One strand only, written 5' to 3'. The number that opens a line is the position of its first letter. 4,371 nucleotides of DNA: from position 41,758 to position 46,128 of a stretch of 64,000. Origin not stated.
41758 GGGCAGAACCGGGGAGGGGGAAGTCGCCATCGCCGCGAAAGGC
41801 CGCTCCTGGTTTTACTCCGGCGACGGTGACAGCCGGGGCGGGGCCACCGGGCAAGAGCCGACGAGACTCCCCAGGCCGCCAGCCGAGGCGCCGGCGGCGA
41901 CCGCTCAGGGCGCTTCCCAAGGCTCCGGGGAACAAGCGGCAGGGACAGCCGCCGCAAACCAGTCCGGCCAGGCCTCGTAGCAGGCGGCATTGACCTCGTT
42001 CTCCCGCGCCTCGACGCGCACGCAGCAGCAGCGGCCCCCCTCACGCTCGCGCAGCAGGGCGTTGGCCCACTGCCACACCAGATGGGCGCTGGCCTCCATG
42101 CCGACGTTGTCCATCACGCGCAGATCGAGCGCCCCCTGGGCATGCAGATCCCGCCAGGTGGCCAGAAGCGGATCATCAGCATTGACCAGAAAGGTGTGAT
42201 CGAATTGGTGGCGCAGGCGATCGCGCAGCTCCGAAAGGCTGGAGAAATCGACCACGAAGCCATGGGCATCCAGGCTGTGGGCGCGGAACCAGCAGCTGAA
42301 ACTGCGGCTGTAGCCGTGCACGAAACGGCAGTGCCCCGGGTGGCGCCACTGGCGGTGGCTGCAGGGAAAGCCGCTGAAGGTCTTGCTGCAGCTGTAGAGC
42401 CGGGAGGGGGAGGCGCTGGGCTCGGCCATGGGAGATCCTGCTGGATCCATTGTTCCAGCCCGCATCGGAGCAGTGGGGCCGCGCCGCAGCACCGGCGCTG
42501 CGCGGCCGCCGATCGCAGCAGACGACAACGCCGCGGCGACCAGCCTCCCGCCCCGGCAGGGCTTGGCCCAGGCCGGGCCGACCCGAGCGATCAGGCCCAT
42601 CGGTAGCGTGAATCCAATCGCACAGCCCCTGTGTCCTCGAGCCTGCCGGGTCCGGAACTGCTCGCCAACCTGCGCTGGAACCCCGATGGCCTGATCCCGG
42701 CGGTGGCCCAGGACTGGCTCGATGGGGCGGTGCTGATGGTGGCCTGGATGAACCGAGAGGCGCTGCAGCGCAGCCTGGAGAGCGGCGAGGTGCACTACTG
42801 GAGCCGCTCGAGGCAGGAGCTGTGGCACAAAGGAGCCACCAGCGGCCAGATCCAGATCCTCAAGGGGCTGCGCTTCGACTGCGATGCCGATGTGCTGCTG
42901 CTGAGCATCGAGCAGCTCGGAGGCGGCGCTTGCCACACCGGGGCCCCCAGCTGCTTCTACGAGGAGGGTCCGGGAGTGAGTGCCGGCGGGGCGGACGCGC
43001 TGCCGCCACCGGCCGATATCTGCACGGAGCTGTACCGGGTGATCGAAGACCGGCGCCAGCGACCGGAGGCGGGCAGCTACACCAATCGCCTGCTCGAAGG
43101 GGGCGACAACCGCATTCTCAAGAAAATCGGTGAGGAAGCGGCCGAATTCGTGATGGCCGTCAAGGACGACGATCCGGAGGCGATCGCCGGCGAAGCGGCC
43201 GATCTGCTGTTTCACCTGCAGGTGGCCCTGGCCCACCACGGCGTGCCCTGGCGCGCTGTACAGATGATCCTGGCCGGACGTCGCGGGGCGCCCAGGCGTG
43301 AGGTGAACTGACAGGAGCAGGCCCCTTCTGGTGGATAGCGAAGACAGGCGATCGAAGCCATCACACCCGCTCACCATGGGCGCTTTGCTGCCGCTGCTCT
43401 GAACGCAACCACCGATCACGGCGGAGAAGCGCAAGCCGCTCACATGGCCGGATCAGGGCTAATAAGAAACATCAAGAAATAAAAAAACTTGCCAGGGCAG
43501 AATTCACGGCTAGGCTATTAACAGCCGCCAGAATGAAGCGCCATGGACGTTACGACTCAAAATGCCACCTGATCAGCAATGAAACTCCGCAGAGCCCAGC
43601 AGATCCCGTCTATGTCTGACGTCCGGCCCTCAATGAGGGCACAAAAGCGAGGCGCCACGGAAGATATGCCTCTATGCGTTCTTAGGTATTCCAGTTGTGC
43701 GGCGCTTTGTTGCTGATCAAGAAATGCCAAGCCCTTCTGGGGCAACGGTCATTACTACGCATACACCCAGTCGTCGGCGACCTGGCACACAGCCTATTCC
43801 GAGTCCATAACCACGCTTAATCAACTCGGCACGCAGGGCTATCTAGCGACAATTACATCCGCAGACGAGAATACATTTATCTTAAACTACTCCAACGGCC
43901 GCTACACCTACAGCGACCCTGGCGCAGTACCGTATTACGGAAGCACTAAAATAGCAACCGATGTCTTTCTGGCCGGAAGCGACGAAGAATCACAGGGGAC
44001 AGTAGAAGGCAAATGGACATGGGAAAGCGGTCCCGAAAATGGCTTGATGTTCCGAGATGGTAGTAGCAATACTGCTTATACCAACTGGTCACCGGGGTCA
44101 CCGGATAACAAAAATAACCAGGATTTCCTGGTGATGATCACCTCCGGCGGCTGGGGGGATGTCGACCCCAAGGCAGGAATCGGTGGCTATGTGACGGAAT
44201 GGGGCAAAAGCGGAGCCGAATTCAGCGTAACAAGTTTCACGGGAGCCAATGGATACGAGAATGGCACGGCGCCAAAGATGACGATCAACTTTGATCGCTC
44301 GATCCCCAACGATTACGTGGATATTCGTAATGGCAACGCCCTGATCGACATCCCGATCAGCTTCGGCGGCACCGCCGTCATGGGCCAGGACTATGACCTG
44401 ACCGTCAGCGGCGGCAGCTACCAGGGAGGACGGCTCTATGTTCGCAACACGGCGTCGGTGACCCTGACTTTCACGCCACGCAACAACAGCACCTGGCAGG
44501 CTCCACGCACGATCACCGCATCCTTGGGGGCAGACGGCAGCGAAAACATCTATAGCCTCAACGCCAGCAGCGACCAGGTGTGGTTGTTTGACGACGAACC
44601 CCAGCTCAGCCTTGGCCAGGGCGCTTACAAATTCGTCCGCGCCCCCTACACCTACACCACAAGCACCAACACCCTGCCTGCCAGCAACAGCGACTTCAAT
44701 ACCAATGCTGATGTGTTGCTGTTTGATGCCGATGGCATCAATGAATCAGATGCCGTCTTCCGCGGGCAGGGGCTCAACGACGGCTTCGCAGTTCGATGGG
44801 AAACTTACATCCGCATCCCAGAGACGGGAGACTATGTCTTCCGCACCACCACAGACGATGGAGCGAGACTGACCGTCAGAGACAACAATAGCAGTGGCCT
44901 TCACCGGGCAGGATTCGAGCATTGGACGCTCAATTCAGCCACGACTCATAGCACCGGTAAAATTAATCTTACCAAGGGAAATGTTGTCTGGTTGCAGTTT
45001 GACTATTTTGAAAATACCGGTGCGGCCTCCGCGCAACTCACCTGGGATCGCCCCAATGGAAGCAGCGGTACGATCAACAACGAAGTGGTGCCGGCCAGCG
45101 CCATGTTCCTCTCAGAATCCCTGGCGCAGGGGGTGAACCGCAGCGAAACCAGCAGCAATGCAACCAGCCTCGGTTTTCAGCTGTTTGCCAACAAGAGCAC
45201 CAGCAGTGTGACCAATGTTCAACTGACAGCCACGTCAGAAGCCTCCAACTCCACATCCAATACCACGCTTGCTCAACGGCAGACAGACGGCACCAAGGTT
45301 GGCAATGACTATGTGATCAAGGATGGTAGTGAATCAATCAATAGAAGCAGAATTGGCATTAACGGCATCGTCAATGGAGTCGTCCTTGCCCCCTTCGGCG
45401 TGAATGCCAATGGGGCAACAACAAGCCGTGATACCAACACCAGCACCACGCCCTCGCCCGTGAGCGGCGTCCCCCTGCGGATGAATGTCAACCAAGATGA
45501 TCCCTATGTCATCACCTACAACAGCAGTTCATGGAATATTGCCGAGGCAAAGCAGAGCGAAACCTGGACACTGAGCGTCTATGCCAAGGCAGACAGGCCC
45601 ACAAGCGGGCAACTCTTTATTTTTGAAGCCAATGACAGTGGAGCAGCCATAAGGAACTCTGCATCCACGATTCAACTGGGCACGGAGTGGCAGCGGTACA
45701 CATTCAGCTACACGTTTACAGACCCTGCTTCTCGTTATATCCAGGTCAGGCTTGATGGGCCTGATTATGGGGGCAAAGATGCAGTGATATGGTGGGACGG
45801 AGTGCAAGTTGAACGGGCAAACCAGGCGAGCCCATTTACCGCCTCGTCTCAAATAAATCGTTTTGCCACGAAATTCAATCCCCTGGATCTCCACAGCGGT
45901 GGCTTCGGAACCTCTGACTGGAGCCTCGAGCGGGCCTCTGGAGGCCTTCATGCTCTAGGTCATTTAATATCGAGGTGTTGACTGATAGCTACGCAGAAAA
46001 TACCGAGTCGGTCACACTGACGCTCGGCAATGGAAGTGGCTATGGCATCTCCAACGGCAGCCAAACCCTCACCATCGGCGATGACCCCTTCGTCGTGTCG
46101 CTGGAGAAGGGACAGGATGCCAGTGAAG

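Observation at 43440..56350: Compositionally foreign ~13-kb island wedged between hisIE and mpg, holding only one locus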

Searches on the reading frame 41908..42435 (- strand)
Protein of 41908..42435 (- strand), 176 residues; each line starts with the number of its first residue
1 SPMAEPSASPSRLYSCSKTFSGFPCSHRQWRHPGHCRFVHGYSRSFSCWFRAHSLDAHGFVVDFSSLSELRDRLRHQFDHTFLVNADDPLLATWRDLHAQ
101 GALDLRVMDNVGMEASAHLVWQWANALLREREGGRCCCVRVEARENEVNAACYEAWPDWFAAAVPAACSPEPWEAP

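Call 57: search_protein_families(library=pfam, proteins=[window:41908-42435:-], max_evalue=0.001)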
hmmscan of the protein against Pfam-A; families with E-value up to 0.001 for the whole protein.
window:41908-42435:- (176 aa): 1 family
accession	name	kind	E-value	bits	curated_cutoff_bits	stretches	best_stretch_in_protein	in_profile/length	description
PF01242.24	PTPS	-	3.6e-23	82.2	22.4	1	21-154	6-119/121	6-pyruvoyl tetrahydropterin synthase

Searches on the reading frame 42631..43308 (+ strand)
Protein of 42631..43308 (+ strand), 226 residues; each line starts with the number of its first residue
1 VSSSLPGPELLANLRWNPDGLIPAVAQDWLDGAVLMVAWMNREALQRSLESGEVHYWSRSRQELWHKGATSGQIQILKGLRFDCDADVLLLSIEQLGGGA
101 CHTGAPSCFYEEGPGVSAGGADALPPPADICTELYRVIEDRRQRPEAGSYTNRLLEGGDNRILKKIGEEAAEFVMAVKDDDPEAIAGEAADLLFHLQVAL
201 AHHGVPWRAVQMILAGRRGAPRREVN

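Call 7: search_protein_families(library=pfam, proteins=[window:42631-43308:+], max_evalue=0.01)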
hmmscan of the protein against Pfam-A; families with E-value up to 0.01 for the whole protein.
window:42631-43308:+ (226 aa): 3 families
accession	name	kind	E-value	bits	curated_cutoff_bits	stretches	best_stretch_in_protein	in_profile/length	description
PF01502.23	PRA-CH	-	6.8e-33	112.8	27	1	36-110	1-74/74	Phosphoribosyl-AMP cyclohydrolase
PF01503.22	PRA-PH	-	1.3e-20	74.1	21.3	1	132-214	2-82/86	Phosphoribosyl-ATP pyrophosphohydrolase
PF03819.22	MazG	-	7.1e-05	23.4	22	1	161-196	5-40/74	MazG nucleotide pyrophosphohydrolase domain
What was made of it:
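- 42631..43311 (+): hisIE, the left flank and last gene of the conserved left block. Pfam PRA-CH and PRA-PH (call 7).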

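Call 9: find_related_loci(query=window:42631-43308:+, collection=genome_contigs, flank=10000)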
Query window:42631-43308:+ (226 aa) in genome_contigs; peptide patterns used: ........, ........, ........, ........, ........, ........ (x = any residue, [..] = any of these).
600 stretches matched a pattern (row limit reached: there are more); 562 encode a relative of the query (tblastn E <= 1e-3); the best 80 are kept; 80 distinct loci.
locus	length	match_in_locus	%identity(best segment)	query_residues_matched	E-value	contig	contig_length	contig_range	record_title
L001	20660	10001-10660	81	5-224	6e-119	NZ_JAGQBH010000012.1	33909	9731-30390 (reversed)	Cyanobium sp. N.Huapi 1H5 Nhuapi-1H5-C12, whole genome shotgun sequence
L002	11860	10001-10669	79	2-224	7e-119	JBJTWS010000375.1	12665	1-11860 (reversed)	MAG: Synechococcus sp. isolate samp_4444_semibin_468 samp_4444_2260513, whole genome shotgun sequence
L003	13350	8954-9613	81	5-224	7e-118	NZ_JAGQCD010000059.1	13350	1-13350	Cyanobium sp. Cruz-8D1 Cruz-8D1-C59, whole genome shotgun sequence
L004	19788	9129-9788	80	5-224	7e-118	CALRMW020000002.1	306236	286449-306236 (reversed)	MAG: Synechococcus sp. UW140 isolate JJ-KV7-12-2-m1-bin295 genome assembly, contig: JJ-KV7-12-C2, whole genome shotgun s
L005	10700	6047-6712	79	3-224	1e-117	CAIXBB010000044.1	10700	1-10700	MAG: uncultured cyanobacterium isolate Kiruna_bin-04642 genome assembly, contig: bin-04642:44/46, whole genome shotgun s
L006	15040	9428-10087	80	5-224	2e-117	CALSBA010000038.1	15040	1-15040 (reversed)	MAG: Synechococcus sp. UW140 isolate JJ-MO2A5-297-1-mx-bin683 genome assembly, contig: JJ-MO2A5-297-C128, whole genome s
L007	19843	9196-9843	81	9-224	4e-117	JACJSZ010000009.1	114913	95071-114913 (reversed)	Microcystis elabens FACHB-917 contig9, whole genome shotgun sequence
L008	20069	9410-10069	80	5-224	5e-116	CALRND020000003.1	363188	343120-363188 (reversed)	MAG: Synechococcus sp. UW140 isolate JJ-L4C1C4A3-408-1-m1-bin302 genome assembly, contig: JJ-L4C1C4A3-408-C3, whole geno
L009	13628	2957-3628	76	2-224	7e-113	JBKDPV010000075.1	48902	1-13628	MAG: Cyanobacteriota bacterium isolate samp_2151_metadecoder_337 samp_2151_659884, whole genome shotgun sequence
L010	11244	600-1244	78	10-224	2e-112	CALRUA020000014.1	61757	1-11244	MAG: Cyanobium sp. NIES-981 isolate JJ-M10A2-106-11-m2-bin90 genome assembly, contig: VK-K52-K222-C72, whole genome shot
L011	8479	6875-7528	78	6-223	2e-112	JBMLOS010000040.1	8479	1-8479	MAG: Prochlorococcaceae cyanobacterium isolate LE_186911 NODE_13060_length_8479_cov_5.442189, whole genome shotgun seque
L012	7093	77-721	78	9-223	1e-111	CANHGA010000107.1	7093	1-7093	MAG: Synechococcaceae bacterium isolate RE-16jun15-65 genome assembly, contig: RE-16jun15-C12121, whole genome shotgun s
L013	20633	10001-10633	81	3-213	5e-111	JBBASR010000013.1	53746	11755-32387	MAG: Cyanobium sp. isolate EUL_250 ctg13-EUL_250, whole genome shotgun sequence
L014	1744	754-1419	76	3-224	3e-118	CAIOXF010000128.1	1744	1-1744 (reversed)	MAG: uncultured cyanobacterium isolate LaPlata-5m-b_bin-676 genome assembly, contig: bin-676:128/379, whole genome shotg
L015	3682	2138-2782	79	10-224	3e-112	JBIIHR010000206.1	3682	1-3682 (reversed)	MAG: Cyanobium sp. isolate ME2001-08-13pf_3300042453_group1_bin134 Rohwer_bin1294_scaffold_52891_c1, whole genome shotgu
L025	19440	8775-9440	78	2-223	3e-107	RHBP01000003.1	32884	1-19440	MAG: Synechococcaceae bacterium WBB_10_009 contig_100_2, whole genome shotgun sequence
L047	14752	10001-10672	70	10-223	1e-96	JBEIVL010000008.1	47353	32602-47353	MAG: Aphanothece sp. isolate Sample-113-S84-bin-55 Sample_113_S84-bin_55-k141_1822543, whole genome shotgun sequence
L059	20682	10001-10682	79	3-224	1e-93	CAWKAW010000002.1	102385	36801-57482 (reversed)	MAG: uncultured cyanobacterium isolate MFD09779.bin.1.311 genome assembly, contig: contig_13944, whole genome shotgun se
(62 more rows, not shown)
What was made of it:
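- On Replacement flexible genomic island: The best HisIE identity is 81% (call 9).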

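Call 20: find_encoding_contigs(protein=window:42631-43308:+, flank=10000, max_places=6)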
Protein window:42631-43308:+ (226 aa): no gene with exactly this product is on record in the collection.

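Call 34: search_protein_families(library=pfam, proteins=[L007:14378-18337:+, L008:12714-17252:+, L009:4398-9179:+, L047:11597-14752:+, L059:12792-15434:+, L004:9946-12081:-, L025:10556-13735:-, L025:9388-10608:-, L001:14470-16080:-], max_evalue=0.001)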
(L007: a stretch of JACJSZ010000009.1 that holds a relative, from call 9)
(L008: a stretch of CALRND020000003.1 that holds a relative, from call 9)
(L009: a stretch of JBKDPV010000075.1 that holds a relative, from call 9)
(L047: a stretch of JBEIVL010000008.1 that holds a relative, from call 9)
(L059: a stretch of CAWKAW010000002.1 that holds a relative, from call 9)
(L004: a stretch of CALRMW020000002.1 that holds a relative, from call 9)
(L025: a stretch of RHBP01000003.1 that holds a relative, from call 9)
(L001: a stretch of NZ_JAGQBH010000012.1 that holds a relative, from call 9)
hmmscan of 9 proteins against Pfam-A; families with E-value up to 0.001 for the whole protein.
L007:14378-18337:+ (1320 aa): 3 families
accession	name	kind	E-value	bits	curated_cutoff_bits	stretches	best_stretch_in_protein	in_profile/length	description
PF00353.25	HemolysinCabind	-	2.7e-39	133.1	23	8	1168-1203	1-36/36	RTX calcium-binding nonapeptide repeat (4 copies)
PF06594.17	HCBP_related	-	2.1e-27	95.2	21.4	3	917-948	8-40/42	Haemolysin-type calcium binding protein related domain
PF22783.1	BapA_N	-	4.3e-12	46.2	27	0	1047-1112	3-68/123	BapA, prefix-like domain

L008:12714-17252:+ (1513 aa): 3 families
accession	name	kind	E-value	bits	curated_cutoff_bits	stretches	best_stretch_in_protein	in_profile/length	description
PF00353.25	HemolysinCabind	-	2.3e-48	162.1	23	11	1026-1060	1-35/36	RTX calcium-binding nonapeptide repeat (4 copies)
PF06594.17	HCBP_related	-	5e-41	138.8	21.4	4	1110-1140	8-39/42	Haemolysin-type calcium binding protein related domain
PF22783.1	BapA_N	-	2.7e-14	53.3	27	0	878-945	3-70/123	BapA, prefix-like domain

L009:4398-9179:+ (1594 aa): 3 families
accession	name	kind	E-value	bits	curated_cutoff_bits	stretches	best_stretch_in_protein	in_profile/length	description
PF00353.25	HemolysinCabind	-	6.2e-42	141.5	23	8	986-1020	2-36/36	RTX calcium-binding nonapeptide repeat (4 copies)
PF06594.17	HCBP_related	-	4.3e-13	49.4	21.4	2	1076-1121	1-41/42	Haemolysin-type calcium binding protein related domain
PF08548.17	Peptidase_M10_C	-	1.4e-08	35.2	20.7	1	1366-1588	79-188/193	Peptidase M10 serralysin C terminal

L047:11597-14752:+ (1052 aa): 1 family
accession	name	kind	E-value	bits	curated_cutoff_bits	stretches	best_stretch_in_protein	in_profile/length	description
PF00353.25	HemolysinCabind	-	1.2e-16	60.7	23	3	1005-1038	2-35/36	RTX calcium-binding nonapeptide repeat (4 copies)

L059:12792-15434:+ (881 aa): 2 families
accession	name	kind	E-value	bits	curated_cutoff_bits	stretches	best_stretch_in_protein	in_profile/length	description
PF06594.17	HCBP_related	-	1.8e-10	41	21.4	1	831-868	2-41/42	Haemolysin-type calcium binding protein related domain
PF00353.25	HemolysinCabind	-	1.9e-10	40.9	23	1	744-778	2-36/36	RTX calcium-binding nonapeptide repeat (4 copies)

L004:9946-12081:- (712 aa): 11 families
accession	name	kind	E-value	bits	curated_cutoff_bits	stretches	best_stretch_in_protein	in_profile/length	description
PF13374.12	TPR_10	-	1.7e-52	174.4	27.5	4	512-546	2-36/42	Tetratricopeptide repeat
PF13424.12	TPR_12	-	1.5e-38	131.3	30.1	4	332-408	3-76/77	Tetratricopeptide repeat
PF00515.34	TPR_1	-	1.4e-20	72.6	27.8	0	512-543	1-32/34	Tetratricopeptide repeat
PF13181.12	TPR_8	-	5.2e-19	67.2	25.7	0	514-543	3-32/34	Tetratricopeptide repeat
PF07719.23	TPR_2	-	7.2e-19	66.7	27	0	512-543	1-32/34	Tetratricopeptide repeat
PF13176.12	TPR_7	-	2.5e-11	43.1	27.9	0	469-487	1-19/36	Tetratricopeptide repeat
PF07721.20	TPR_4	-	9e-07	29.4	27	0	242-263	1-22/26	Tetratricopeptide repeat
PF12862.13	ANAPC5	-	2.3e-06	28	23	0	463-499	34-70/91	Anaphase-promoting complex subunit 5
PF24885.1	TPR_NPHP3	-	7.1e-06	26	100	0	233-370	90-221/239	Nephrocystin-3 TPR domain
PF13174.12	TPR_6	-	0.00011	23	26.3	0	333-352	1-20/33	Tetratricopeptide repeat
PF13431.12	TPR_17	-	0.00037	21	24.4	0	512-532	13-33/34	Tetratricopeptide repeat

L025:10556-13735:- (1060 aa): 1 family
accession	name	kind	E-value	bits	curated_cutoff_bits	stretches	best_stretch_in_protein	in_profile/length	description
PF00873.25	ACR_tran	-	2.1e-271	903.5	28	1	18-1044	1-1021/1021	AcrB/AcrD/AcrF family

L025:9388-10608:- (407 aa): 4 families
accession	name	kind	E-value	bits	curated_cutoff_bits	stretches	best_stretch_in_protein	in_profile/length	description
PF16576.10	HlyD_D23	-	2.6e-22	79.6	30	1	76-283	7-211/214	Barrel-sandwich domain of CusB or HlyD membrane-fusion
PF13437.12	HlyD_3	-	7.4e-19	68.9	22.2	1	183-283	2-106/106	HlyD family secretion protein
PF13533.13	Biotin_lipoyl_2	-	7.1e-06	26.2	29.8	1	89-118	3-32/32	Biotin-lipoyl like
PF00364.28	Biotin_lipoyl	-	3.3e-05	24.1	22.1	0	87-117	43-73/73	Biotin-requiring enzyme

L001:14470-16080:- (537 aa): 1 family
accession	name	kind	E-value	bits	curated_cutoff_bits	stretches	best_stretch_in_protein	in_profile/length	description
PF01419.22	Jacalin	-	2.7e-11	44.5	22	1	375-517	2-134/136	Jacalin-like lectin domain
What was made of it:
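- On RTX / type-1-secreted giant adhesin: Pfam HemolysinCabind is not found in the window's protein but is found in relatives' cargo (calls 7, 34).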

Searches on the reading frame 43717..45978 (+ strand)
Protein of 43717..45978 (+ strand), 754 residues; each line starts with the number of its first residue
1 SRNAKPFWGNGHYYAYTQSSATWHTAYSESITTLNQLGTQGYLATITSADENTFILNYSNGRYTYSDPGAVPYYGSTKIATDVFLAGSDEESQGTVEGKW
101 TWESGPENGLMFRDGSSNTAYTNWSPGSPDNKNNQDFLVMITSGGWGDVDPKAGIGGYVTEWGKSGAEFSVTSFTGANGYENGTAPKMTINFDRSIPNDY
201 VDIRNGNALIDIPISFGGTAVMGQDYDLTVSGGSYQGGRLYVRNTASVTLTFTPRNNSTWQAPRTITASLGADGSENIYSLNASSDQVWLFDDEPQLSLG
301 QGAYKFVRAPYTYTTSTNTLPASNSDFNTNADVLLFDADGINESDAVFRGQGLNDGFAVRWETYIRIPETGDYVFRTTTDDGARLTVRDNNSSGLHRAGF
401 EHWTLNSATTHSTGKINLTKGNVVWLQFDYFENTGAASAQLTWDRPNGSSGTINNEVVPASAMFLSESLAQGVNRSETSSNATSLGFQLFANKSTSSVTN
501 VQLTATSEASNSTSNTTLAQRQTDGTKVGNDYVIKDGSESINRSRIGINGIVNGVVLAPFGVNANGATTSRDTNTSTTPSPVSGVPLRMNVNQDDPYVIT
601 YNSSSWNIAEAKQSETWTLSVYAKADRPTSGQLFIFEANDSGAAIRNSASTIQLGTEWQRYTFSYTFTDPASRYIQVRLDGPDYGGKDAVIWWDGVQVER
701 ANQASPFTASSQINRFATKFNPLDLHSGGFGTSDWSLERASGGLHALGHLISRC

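Call 7: search_protein_families(library=pfam, proteins=[window:43717-45978:+], max_evalue=0.01)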
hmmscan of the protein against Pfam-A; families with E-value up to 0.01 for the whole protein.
window:43717-45978:+ (754 aa): 2 families
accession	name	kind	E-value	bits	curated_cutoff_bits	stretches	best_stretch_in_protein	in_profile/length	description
PF07691.17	PA14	-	4.5e-16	59.4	24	1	339-453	28-143/147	PA14 domain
PF10528.15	GLEYA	-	7.8e-05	23.3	26.2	1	357-442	1-88/91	GLEYA domain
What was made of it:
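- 43717..45981 (+): Giant gene, segment 1 (first frame). Holds a C-type-lectin-like domain (about 43.73-44.2 kb) and PA14 (44731-45075). Pfam PA14 E = 4.5e-16 (call 7).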

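Call 77: search_protein_families(library=ncbifam, proteins=[window:43726-45942:+], max_evalue=0.01)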
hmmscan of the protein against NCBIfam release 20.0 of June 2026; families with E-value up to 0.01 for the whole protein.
window:43726-45942:+ (739 aa): 0 families

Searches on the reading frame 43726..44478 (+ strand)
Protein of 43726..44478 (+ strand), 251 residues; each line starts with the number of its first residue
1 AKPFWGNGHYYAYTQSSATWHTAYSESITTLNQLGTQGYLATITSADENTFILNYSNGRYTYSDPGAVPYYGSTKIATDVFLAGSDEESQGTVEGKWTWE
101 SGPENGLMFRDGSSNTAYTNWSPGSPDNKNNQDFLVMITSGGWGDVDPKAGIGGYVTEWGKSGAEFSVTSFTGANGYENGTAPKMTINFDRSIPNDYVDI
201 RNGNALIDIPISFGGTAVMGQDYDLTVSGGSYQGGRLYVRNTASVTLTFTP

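Call 70: search_protein_families(library=pfam, proteins=[window:43726-44478:+], max_evalue=1)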
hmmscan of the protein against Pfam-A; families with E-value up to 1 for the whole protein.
window:43726-44478:+ (251 aa): 1 family
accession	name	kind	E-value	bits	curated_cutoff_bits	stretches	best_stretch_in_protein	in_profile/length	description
PF00059.27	Lectin_C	-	0.046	14.9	22.6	1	37-146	16-95/107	Lectin C-type domain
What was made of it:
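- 43717..45981 (+): Lectin_C is weak (E = 0.046, call 70).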

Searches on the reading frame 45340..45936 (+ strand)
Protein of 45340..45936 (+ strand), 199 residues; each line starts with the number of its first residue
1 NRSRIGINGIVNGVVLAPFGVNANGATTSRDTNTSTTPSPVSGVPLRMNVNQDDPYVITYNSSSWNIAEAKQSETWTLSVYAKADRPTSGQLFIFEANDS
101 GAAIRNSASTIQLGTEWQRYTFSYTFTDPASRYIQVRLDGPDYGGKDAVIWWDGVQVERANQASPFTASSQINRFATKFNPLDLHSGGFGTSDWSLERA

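Call 75: search_solved_structures(query=window:45340-45936:+, max_evalue=1)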
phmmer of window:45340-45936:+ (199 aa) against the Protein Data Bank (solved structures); distinct sequences matched with E-value up to 1: 8.
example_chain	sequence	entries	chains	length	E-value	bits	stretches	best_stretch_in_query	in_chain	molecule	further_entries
1gui_A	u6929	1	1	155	1.1e-06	31.4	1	71-157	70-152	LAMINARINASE 16A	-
3jxs_A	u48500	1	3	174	0.028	17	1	34-130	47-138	Xylanase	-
1k42_A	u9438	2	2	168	0.074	15.7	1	52-130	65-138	Xylanase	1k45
9i5h_C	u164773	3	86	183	0.16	14.5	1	22-116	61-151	Flagellin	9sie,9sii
2y6j_A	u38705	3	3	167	0.22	14.1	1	47-130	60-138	XYLANASE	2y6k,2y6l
2y64_A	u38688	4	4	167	0.28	13.8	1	48-130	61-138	XYLANASE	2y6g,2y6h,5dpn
4bj0_A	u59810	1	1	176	0.31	13.6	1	48-130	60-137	XYLANASE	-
9b7l_L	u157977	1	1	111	0.61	12.7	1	36-127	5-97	Fab2-2 light chain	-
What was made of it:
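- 45340..45938 (+): Inserted CBM4-like domain cassette of about 600 nt, with the lowest GC3 of the gene (0.54). Its 3' junction is out of frame, so segment 1 stops at 45981. PDB 1gui, the carbohydrate-binding module of laminarinase 16A, hits at E = 1e-6 (call 75).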
